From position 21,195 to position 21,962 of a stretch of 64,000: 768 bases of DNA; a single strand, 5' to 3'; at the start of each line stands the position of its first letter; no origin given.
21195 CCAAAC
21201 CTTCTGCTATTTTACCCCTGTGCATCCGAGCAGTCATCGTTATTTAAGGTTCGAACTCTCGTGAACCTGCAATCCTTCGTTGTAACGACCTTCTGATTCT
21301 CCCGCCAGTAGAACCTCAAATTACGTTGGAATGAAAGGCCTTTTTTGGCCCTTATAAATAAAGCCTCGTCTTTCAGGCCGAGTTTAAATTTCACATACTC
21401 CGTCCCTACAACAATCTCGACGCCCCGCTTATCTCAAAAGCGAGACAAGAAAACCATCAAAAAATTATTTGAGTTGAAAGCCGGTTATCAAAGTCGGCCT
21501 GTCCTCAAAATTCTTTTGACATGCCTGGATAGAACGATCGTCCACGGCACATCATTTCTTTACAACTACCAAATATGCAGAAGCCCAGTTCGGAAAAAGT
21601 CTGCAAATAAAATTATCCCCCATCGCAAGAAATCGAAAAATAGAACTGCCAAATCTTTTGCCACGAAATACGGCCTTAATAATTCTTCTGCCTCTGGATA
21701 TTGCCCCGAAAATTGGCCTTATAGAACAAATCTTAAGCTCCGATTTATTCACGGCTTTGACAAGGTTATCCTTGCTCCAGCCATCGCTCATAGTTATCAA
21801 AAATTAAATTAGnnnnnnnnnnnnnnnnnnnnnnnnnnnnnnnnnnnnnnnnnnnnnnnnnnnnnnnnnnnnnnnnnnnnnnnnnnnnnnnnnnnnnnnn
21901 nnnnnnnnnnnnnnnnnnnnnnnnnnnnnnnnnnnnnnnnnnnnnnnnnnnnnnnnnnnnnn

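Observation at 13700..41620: A 28-kb surface-glycan locus in which nearly every gene is frameshifted, flanked by intact DNA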

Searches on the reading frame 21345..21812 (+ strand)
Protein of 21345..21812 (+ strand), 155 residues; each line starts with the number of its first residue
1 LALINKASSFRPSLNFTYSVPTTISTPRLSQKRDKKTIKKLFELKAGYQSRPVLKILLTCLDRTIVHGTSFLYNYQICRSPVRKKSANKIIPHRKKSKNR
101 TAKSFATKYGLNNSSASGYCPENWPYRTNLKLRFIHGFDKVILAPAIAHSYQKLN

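Call 46: search_protein_families(library=pfam, max_evalue=0.001, proteins=[window:21345-21812:+])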
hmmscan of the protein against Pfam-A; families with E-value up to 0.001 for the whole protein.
window:21345-21812:+ (155 aa): 0 families
